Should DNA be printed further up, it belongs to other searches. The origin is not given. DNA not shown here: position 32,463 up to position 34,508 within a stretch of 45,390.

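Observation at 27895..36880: Near-tandem array of four ArnT-like paralogs sharing a private motif set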

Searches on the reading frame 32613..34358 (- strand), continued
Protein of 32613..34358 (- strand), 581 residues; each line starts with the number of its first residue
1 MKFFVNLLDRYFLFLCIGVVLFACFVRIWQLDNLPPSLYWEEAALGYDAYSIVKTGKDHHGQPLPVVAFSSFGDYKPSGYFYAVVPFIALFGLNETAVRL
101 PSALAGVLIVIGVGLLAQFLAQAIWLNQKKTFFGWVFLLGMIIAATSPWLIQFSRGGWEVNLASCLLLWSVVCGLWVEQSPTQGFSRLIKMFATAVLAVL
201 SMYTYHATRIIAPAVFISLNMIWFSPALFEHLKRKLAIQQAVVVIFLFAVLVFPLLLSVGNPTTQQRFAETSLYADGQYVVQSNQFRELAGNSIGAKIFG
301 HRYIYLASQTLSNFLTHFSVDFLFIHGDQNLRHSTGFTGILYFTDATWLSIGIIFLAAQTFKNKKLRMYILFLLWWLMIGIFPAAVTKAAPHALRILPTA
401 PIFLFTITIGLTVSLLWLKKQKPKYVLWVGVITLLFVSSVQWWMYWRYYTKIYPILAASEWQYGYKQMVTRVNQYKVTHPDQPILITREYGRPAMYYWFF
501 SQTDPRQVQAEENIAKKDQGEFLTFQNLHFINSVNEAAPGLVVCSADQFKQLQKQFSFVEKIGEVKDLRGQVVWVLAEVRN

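Call 43: find_encoding_contigs(protein=P0112, flank=10000, max_places=1)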
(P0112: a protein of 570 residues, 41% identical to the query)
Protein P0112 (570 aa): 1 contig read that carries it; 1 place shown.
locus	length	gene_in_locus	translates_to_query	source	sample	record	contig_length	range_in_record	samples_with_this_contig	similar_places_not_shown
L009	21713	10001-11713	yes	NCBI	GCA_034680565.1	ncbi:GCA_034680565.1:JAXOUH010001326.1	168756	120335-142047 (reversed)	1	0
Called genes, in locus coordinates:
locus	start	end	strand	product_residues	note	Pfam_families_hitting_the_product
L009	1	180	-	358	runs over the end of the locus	PF03816:LytR_cpsA_psr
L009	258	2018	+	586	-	PF10131:PTPS_related (weak)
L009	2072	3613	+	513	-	PF01943:Polysacc_synt, PF13440:Polysacc_synt_3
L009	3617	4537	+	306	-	PF00535:Glycos_transf_2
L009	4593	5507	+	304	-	PF00535:Glycos_transf_2, PF13641:Glyco_tranf_2_3, PF13632:Glyco_trans_2_3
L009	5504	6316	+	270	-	PF00535:Glycos_transf_2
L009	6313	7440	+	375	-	PF00534:Glycos_transf_1, PF13692:Glyco_trans_1_4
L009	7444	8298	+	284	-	PF00535:Glycos_transf_2, PF13641:Glyco_tranf_2_3, PF13632:Glyco_trans_2_3 (weak)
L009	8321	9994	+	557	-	-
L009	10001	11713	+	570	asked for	-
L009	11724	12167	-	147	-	PF00578:AhpC-TSA, PF08534:Redoxin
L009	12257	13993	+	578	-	PF13231:PMT_2 (faint)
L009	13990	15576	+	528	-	PF13231:PMT_2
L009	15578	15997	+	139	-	PF00293:NUDIX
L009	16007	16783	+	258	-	PF00535:Glycos_transf_2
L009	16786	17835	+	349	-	PF13579:Glyco_trans_4_4 (faint), PF13439:Glyco_transf_4, PF00534:Glycos_transf_1, PF13692:Glyco_trans_1_4, PF20706:GT4-conflict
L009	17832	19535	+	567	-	-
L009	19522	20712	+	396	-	-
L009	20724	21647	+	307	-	PF01073:3Beta_HSD, PF01370:Epimerase, PF02719:Polysacc_synt_2, PF04321:RmlD_sub_bind, PF05368:NmrA, PF13460:NAD_binding_10, PF16363:GDP_Man_Dehyd, PF07993:NAD_binding_4 (weak), +1 more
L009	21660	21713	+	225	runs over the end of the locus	PF00535:Glycos_transf_2, PF10111:Glyco_tranf_2_2 (faint)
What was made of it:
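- An LCP gene lies next to the block in L009 (call 43).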

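Call 77: search_protein_families(library=pfam, proteins=[window:32613-34358:-], max_evalue=5)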
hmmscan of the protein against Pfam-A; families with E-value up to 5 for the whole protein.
window:32613-34358:- (581 aa): 0 families

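Call 83: search_solved_structures(query=A6, max_evalue=10, show_alignments=3)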
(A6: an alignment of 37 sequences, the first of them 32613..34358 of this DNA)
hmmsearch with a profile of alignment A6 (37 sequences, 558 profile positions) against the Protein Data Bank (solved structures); distinct sequences matched with E-value up to 10: 2.
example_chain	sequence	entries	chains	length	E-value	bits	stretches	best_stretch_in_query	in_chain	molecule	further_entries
5ezm_A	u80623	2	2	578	0.00033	22.6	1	75-243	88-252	4-amino-4-deoxy-L-arabinose transferase or related glycosyltransferases of PMT family | 4-amino-4-deoxy-L-arabinose (L-Ara4N) transferase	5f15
6n3q_E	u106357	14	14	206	1.4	10.6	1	226-283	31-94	Translocation protein SEC66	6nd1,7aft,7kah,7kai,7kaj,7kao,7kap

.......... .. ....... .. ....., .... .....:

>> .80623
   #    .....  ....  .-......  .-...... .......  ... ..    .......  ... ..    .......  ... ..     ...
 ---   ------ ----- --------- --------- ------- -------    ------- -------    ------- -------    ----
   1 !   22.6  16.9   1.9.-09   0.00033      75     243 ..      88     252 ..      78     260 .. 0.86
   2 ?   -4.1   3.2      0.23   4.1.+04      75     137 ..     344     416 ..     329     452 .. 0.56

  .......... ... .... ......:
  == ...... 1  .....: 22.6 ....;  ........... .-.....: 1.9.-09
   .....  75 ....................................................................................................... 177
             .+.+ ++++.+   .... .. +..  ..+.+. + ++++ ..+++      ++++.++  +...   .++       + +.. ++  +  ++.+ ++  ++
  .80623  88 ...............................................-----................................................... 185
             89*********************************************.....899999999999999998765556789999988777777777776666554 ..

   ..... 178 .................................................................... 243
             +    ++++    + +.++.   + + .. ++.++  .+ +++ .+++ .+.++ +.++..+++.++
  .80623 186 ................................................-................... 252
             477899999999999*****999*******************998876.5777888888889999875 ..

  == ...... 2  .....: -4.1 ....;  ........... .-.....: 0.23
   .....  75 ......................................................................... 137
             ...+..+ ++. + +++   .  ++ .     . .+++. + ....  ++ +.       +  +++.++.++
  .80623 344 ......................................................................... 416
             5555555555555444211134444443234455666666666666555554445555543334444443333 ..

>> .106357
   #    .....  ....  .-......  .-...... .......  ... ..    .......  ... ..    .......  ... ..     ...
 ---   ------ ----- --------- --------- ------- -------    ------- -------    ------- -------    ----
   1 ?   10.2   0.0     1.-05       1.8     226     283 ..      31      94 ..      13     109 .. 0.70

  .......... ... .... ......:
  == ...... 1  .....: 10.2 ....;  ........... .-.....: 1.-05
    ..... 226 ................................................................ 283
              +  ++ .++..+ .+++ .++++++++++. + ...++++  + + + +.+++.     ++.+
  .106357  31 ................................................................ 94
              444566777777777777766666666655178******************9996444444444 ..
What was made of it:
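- On ArnT / GT83: Only the broadest profile reaches 5ezm, at E 3.3e-4 over 165 residues (call 83).
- The family's invariant K and E land on ArnT K85 and D158 (call 83). The sequence-level link is to ArnT, a monophosphate-donor enzyme (call 83).
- Tried and rejected: The 37-sequence profile was needed (call 83).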
